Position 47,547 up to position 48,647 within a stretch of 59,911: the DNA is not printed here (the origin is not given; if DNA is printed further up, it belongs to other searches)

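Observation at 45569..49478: Signalling module: Spo0A-like response regulator, AgrC-like polytopic kinase and a hidden 17-codon ORF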

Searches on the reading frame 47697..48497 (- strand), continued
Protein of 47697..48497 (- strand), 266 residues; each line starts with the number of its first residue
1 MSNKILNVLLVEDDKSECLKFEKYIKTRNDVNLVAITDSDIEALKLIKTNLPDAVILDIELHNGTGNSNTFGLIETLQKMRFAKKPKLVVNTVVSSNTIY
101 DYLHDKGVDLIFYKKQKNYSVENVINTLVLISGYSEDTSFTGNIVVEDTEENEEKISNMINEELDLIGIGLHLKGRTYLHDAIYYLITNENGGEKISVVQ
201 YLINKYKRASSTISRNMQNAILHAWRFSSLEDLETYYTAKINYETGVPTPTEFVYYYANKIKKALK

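Call 26: find_encoding_contigs(protein=P0007, flank=3000, max_places=10)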
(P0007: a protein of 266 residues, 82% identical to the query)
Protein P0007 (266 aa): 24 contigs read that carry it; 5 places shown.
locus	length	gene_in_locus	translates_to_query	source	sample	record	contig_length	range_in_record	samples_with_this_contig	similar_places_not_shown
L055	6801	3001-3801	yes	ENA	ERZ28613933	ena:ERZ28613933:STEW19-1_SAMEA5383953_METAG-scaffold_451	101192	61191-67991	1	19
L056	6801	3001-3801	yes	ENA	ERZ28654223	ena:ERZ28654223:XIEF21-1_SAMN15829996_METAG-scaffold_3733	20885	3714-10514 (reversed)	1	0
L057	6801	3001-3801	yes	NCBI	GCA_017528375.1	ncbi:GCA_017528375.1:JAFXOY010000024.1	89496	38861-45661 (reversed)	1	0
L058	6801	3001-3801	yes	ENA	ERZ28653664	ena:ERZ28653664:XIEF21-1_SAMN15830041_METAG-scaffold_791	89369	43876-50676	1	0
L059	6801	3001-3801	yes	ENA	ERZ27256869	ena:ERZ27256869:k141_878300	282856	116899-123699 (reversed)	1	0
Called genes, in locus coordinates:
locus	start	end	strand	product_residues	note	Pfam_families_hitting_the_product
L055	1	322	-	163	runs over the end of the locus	PF10502:Peptidase_S26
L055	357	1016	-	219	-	-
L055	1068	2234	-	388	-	-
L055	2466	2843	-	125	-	PF12844:HTH_19 (weak), PF13560:HTH_31 (weak), PF01381:HTH_3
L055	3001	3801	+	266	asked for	PF00072:Response_reg (weak), PF08769:Spo0A_C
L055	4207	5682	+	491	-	-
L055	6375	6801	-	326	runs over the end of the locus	-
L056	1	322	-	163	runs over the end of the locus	PF10502:Peptidase_S26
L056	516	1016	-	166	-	PF12389:Peptidase_M73 (faint)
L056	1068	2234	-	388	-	-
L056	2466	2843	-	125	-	PF12844:HTH_19 (weak), PF13560:HTH_31 (weak), PF01381:HTH_3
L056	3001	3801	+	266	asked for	PF00072:Response_reg (weak), PF08769:Spo0A_C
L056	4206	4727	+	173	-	-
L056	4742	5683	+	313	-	-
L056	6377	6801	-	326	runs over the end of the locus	-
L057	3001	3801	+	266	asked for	PF00072:Response_reg (weak), PF08769:Spo0A_C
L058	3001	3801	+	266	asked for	PF00072:Response_reg (weak), PF08769:Spo0A_C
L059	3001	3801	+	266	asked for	PF00072:Response_reg (weak), PF08769:Spo0A_C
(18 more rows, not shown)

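Call 31: search_solved_structures(query=A1, max_evalue=0.01, show_alignments=2)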
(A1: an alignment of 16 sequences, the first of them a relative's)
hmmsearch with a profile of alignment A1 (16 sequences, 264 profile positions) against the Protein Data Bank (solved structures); distinct sequences matched with E-value up to 0.01: 27.
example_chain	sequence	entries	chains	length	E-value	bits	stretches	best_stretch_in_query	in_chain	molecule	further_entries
1fc3_A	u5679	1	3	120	3.8e-13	52.3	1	155-261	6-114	SPO0A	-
1lq1_A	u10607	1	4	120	1.6e-12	50.3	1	152-261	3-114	Stage 0 sporulation protein A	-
9phz_E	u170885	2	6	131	2.6e-08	36.4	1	3-108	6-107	Stage 0 sporulation protein A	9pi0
3b2n_A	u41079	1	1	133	1.7e-07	33.8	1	5-131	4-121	Uncharacterized protein Q99UF4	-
7ve6_A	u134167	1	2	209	1.2e-05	27.7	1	4-113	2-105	Response regulator protein VraR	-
4gvp_A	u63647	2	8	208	1.7e-05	27.2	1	5-112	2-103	Response regulator protein vraR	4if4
3t8y_A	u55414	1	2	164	2.1e-05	26.9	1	2-67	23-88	Chemotaxis response regulator protein-glutamate methylesterase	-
2qv0_A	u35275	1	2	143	2.9e-05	26.5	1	3-101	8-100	Protein mrkE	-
5hev_A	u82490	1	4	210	3.7e-05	26.1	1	5-102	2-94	Response regulator protein VraR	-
4le0_A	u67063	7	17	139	6.5e-05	25.3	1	4-75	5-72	Transcriptional regulatory protein DesR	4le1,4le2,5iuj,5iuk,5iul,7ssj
4ldz_A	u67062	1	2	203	7.7e-05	25.1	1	4-91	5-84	Transcriptional regulatory protein DesR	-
7ssi_C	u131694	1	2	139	0.00012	24.4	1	4-75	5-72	Transcriptional regulatory protein DesR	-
4e7o_A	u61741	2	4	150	0.00018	23.9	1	4-117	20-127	Response regulator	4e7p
9xzo_A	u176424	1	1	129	0.00018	23.9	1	6-92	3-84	De novo protein M1X0B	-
4zmr_A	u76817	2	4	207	0.00026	23.3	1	4-127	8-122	Response regulator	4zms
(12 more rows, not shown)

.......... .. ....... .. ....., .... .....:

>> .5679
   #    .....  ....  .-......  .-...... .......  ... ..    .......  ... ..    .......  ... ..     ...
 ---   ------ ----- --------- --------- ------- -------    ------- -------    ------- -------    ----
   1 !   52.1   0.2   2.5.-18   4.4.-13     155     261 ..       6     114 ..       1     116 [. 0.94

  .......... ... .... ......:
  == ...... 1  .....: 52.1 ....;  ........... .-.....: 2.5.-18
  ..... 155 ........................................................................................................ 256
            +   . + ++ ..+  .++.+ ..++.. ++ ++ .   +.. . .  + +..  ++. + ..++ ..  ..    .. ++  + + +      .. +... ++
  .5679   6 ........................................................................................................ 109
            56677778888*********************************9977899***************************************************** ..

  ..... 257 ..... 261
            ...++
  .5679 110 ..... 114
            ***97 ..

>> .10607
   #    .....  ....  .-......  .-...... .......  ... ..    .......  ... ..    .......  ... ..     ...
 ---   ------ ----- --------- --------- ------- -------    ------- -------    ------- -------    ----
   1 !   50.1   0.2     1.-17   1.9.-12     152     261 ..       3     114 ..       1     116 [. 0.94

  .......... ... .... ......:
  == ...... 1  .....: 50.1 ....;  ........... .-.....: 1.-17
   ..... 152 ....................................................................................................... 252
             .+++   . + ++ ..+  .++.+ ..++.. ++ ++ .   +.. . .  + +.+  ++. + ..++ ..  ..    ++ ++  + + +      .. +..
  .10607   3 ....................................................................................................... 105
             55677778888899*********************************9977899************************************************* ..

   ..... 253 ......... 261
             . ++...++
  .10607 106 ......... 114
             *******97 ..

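Call 45: find_encoding_contigs(protein=P0008, flank=3000, max_places=10)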
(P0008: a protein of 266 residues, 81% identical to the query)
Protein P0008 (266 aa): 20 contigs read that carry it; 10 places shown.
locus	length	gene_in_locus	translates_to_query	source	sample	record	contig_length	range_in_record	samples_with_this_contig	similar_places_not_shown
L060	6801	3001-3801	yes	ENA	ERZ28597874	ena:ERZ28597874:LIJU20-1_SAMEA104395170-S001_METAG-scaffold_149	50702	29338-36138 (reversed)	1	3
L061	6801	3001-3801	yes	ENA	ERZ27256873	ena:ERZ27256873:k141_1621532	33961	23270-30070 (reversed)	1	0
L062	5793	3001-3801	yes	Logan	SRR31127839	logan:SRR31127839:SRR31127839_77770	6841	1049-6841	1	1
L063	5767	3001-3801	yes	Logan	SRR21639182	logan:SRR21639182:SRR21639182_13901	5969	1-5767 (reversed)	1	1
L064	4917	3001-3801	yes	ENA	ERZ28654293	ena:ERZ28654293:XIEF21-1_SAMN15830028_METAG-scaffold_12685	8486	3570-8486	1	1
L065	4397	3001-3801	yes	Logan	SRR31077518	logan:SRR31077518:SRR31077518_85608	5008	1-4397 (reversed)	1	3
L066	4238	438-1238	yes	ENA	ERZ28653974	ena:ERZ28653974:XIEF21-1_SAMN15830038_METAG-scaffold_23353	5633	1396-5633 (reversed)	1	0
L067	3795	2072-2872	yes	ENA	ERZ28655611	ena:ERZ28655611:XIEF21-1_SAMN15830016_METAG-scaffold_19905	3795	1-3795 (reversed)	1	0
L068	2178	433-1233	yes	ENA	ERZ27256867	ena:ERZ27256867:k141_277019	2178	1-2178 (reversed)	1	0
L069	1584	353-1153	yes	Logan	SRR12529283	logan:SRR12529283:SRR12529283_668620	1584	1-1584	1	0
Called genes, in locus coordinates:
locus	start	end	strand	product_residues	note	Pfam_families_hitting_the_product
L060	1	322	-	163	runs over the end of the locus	PF10502:Peptidase_S26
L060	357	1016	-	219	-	-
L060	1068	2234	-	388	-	-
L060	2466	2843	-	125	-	PF12844:HTH_19 (weak), PF13560:HTH_31 (weak), PF01381:HTH_3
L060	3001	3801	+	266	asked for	PF00072:Response_reg (weak), PF08769:Spo0A_C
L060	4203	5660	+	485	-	-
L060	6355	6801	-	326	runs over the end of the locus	-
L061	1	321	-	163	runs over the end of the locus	PF10502:Peptidase_S26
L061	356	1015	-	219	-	-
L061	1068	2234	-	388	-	-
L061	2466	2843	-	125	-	PF12844:HTH_19 (weak), PF13560:HTH_31 (weak), PF01381:HTH_3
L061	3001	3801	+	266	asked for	PF00072:Response_reg (weak), PF08769:Spo0A_C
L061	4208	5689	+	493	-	-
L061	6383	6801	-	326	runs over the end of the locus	-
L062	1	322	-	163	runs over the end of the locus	PF10502:Peptidase_S26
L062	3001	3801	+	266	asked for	PF00072:Response_reg (weak), PF08769:Spo0A_C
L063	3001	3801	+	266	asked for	PF00072:Response_reg (weak), PF08769:Spo0A_C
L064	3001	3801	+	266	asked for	PF00072:Response_reg (weak), PF08769:Spo0A_C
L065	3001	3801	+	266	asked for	PF00072:Response_reg (weak), PF08769:Spo0A_C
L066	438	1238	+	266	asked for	PF00072:Response_reg (weak), PF08769:Spo0A_C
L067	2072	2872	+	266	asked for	PF00072:Response_reg (weak), PF08769:Spo0A_C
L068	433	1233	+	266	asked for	PF00072:Response_reg (weak), PF08769:Spo0A_C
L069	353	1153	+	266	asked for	PF00072:Response_reg (weak), PF08769:Spo0A_C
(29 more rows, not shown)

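Call 62: search_protein_families(library=padloc, proteins=[window:47697-48497:-], max_evalue=0.001)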
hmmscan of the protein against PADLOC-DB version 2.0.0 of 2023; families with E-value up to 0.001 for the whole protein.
window:47697-48497:- (266 aa): 1 family
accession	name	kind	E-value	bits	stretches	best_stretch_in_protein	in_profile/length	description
PDLC04725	PDC-M60B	-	9.4e-07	26.8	1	6-95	4-98/158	-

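Call 64: search_protein_representatives(protein=window:47697-48497:-)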
Query: 266 residues. Proteins with E-value up to 0.001 (for the whole library): 1365; up to 1e-10: 446; up to 1e-30: 117. The best 150 are listed.
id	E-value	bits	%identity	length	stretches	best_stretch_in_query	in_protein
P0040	5.2e-131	451.8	76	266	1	1-266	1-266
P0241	2.9e-70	252.9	49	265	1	3-264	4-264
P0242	3.3e-66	239.6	46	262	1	1-264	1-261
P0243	5.0e-62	225.9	45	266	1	4-265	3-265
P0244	3.6e-61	223.1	47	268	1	1-264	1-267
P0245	4.6e-61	222.7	43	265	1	4-263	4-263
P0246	7.6e-61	222.0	48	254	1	6-263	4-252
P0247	8.3e-59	215.3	44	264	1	4-265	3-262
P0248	8.8e-57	208.7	56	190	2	7-143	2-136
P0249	1.7e-53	198.0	43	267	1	4-262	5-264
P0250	2.8e-53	197.3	45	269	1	4-264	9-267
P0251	3.8e-53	196.8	40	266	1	4-263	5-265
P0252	1.5e-52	194.9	42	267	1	4-265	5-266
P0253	2.6e-52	194.1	42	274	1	3-264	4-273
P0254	3.2e-51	190.5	39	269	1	4-264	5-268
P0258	9.3e-48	179.2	36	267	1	3-265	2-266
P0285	6.7e-40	153.4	34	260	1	6-263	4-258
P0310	7.8e-36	140.1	34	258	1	4-262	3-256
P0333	6.7e-33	130.5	32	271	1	4-263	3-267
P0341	3.6e-32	128.1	32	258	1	6-264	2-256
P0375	2.1e-28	115.8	30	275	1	3-261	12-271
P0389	1.0e-27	113.6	33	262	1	6-263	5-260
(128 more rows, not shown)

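Call 65: search_protein_families(library=ncbifam, proteins=[P0241, P0245, P0251, P0258, P0285, P0310, P0333, P0341, P0375, P0389], max_evalue=1e-12)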
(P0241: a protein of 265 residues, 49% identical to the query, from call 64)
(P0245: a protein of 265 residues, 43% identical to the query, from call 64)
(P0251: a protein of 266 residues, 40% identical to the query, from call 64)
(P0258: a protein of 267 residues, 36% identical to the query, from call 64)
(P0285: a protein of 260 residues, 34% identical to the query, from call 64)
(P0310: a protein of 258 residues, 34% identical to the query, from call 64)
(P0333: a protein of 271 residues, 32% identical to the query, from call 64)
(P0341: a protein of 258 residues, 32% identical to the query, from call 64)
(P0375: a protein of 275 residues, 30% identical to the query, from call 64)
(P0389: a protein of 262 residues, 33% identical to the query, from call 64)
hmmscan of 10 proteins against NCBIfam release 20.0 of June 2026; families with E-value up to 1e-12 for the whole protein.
P0241 (265 aa): 1 family
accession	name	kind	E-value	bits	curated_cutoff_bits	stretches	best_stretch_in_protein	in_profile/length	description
TIGR02875.1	spore_0_A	equivalog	1.5e-32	112.8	200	1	6-263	2-257/262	sporulation transcription factor Spo0A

P0245 (265 aa): 1 family
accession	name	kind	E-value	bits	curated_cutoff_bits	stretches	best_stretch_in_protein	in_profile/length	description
TIGR02875.1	spore_0_A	equivalog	4.8e-23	81.7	200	1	5-262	2-256/262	sporulation transcription factor Spo0A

P0251 (266 aa): 1 family
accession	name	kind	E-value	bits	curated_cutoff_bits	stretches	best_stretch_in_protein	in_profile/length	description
TIGR02875.1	spore_0_A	equivalog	3.7e-26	92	200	1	6-264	2-256/262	sporulation transcription factor Spo0A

P0258 (267 aa): 1 family
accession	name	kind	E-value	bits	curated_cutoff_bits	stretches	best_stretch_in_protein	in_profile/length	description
TIGR02875.1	spore_0_A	equivalog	2.8e-24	85.8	200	1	4-265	2-258/262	sporulation transcription factor Spo0A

P0285 (260 aa): 1 family
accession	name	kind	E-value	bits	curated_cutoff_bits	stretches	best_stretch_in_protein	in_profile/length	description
TIGR02875.1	spore_0_A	equivalog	6.1e-22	78.1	200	1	3-258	2-257/262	sporulation transcription factor Spo0A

P0310 (258 aa): 1 family
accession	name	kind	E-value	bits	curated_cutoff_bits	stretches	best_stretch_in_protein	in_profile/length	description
TIGR02875.1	spore_0_A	equivalog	4.7e-30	104.7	200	1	6-255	4-255/262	sporulation transcription factor Spo0A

P0333 (271 aa): 1 family
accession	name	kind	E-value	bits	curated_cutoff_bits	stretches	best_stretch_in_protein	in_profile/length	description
TIGR02875.1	spore_0_A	equivalog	3.7e-14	52.6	200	1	7-268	5-258/262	sporulation transcription factor Spo0A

P0341 (258 aa): 1 family
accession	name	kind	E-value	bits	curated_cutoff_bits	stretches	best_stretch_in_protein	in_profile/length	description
TIGR02875.1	spore_0_A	equivalog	4.4e-26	91.7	200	1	2-253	3-255/262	sporulation transcription factor Spo0A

P0375 (275 aa): 1 family
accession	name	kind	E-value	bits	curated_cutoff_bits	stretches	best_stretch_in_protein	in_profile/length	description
TIGR02875.1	spore_0_A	equivalog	7.6e-14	51.6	200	1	15-271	3-255/262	sporulation transcription factor Spo0A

P0389 (262 aa): 1 family
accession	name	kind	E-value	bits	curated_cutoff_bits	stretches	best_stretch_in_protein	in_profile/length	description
TIGR02875.1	spore_0_A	equivalog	1.7e-25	89.8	200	1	4-260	2-257/262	sporulation transcription factor Spo0A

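Call 69: find_related_loci(query=A4, collection=metagenome_contigs, flank=3500)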
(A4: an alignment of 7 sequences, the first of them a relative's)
Query A4 (262 aa) in metagenome_contigs; peptide patterns used: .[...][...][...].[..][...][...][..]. (x = any residue, [..] = any of these).
258 stretches matched a pattern; 204 encode a relative of the query (tblastn E <= 1e-3); the best 80 are kept; 80 distinct loci.
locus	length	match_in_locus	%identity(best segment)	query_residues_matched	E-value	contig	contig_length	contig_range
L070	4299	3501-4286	42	6-262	2e-68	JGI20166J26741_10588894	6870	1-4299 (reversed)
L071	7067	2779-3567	42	3-262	1e-66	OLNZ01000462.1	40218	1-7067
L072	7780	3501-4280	40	2-258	9e-67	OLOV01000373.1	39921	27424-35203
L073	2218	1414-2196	41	6-260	3e-68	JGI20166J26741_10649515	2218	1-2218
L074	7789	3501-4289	39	1-262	2e-66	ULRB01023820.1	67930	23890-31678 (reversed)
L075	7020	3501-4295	41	1-260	3e-66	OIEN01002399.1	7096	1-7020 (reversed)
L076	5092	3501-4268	40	2-254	2e-66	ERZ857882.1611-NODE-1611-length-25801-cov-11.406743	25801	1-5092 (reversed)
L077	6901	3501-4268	40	2-254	2e-66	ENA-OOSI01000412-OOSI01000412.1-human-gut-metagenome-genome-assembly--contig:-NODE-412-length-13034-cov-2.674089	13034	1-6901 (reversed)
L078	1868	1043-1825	40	6-262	4e-68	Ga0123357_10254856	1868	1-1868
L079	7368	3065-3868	40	1-262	4e-65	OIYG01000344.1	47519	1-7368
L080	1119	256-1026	43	3-259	2e-69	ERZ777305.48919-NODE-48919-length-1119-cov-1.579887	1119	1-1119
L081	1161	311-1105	41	1-262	2e-69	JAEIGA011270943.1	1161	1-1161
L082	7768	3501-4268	40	2-254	2e-64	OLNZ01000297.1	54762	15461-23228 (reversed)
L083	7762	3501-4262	42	6-262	2e-64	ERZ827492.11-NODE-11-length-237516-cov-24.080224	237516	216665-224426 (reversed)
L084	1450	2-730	43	22-259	3e-67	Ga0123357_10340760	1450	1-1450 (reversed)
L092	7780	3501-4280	39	2-260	7e-63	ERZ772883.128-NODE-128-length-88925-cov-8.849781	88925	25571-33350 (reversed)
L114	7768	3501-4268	41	6-262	1e-61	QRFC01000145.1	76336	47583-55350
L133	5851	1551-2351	38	1-262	3e-58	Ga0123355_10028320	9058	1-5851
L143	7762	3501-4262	37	3-256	7e-56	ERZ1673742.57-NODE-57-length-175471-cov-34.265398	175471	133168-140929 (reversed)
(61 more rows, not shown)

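Call 73: list_cluster_members(proteins=[L114:3483-4268:+, L092:3495-4286:+, L143:3498-4283:+, L133:1551-2351:+])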
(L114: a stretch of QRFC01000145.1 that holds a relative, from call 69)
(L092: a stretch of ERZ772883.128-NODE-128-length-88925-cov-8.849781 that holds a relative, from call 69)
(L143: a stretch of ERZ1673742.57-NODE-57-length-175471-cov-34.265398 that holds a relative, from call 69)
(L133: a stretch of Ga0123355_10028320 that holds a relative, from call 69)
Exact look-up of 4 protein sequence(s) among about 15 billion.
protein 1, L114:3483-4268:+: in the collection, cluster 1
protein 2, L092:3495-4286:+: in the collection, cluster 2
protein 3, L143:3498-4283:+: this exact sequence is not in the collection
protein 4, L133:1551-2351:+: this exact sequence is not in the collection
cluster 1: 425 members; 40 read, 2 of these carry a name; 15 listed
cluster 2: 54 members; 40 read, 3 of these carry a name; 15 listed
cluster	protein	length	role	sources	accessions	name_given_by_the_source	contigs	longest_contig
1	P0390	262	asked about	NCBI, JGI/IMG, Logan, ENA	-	-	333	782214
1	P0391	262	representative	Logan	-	-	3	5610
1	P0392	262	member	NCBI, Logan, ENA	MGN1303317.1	MAG: sporulation initiation factor Spo0A C-terminal domain-containing protein [Clostridia ...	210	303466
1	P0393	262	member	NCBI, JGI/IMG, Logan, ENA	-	hypothetical protein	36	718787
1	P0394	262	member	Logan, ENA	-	-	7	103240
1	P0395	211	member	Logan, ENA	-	-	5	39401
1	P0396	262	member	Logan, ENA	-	-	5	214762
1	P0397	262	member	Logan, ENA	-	-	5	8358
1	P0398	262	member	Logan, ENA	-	-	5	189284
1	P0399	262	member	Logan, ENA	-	-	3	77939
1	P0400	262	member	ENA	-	-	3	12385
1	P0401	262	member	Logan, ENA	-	-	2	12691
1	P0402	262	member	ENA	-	-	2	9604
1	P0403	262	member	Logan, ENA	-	-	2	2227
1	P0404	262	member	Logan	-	-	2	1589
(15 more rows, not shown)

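Call 74: find_encoding_contigs(protein=P0390, flank=10000, max_places=6)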
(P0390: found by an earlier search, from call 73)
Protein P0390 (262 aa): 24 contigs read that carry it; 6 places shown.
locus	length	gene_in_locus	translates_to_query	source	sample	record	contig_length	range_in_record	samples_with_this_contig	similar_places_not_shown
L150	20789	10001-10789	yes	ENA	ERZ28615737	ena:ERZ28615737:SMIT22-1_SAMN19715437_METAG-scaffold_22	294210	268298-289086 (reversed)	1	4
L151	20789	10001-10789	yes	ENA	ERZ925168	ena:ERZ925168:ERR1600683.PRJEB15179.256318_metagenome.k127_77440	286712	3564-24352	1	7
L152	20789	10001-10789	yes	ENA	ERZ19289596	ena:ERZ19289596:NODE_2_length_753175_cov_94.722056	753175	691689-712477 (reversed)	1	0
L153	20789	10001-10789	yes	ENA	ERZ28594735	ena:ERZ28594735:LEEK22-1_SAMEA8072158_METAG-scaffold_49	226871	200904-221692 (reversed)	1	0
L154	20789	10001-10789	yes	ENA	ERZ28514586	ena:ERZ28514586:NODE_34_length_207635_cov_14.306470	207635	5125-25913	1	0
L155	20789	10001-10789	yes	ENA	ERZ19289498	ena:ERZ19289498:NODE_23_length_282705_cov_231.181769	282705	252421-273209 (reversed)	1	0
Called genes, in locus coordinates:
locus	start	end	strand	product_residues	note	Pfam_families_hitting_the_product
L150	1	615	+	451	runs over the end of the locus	PF00860:Xan_ur_permease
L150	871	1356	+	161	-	PF04542:Sigma70_r2, PF08281:Sigma70_r4_2, PF04545:Sigma70_r4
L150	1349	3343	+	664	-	PF09826:Beta_propel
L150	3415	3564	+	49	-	-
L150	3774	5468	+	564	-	PF00404:Dockerin_1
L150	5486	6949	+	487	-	PF12733:Cadherin-like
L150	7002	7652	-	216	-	-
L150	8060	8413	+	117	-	-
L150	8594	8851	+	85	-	-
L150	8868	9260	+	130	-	-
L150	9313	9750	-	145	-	PF02580:Tyr_Deacylase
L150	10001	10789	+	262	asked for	PF00072:Response_reg, PF20274:cREC_REC (faint), PF08769:Spo0A_C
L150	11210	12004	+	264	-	-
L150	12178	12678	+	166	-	-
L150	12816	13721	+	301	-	PF13401:AAA_22 (faint), PF02881:SRP54_N, PF25199:nSTAND_NTPase5 (faint), PF00448:SRP54, PF13604:AAA_30 (weak)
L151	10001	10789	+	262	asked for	PF00072:Response_reg, PF20274:cREC_REC (faint), PF08769:Spo0A_C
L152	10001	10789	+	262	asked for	PF00072:Response_reg, PF20274:cREC_REC (faint), PF08769:Spo0A_C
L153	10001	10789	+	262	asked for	PF00072:Response_reg, PF20274:cREC_REC (faint), PF08769:Spo0A_C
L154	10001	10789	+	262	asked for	PF00072:Response_reg, PF20274:cREC_REC (faint), PF08769:Spo0A_C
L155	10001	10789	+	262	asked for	PF00072:Response_reg, PF20274:cREC_REC (faint), PF08769:Spo0A_C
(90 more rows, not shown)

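Call 92: predict_structure(alignment_id=A1)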
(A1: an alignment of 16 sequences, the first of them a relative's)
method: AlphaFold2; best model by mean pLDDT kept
length: 266 residues; sequences in the alignment: 16
mean_pLDDT: 75.9   pTM: 0.50
mean pLDDT of the five models: 75.9, 74.2, 73.7, 73.6, 70.6
residues with pLDDT >= 90: 43; 70-90: 144; 50-70: 54; < 50: 25
segments of 3 or more residues with pLDDT < 50: 134-147, 192-194, 243-245
pLDDT, mean of each block of 10 residues (from residue 1): 79 91 93 92 90 89 66 85 83 71 79 76 85 49 46 81 76 79 83 64 84 81 64 53 55 79 74
secondary structure, 60 per line:
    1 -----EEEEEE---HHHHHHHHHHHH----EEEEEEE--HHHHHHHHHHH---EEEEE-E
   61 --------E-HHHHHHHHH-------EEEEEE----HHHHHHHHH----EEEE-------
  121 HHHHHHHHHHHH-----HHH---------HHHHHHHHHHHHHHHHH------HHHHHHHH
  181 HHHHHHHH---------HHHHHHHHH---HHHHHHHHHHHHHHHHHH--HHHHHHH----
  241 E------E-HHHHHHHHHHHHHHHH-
elements in order: E6-11 H15-26 E31-37 H40-50 E54-58 H71-79 E87-92 H97-105 E110-113 H121-132 H150-166 H173-188 H198-206 H210-227 H230-236 H250-265
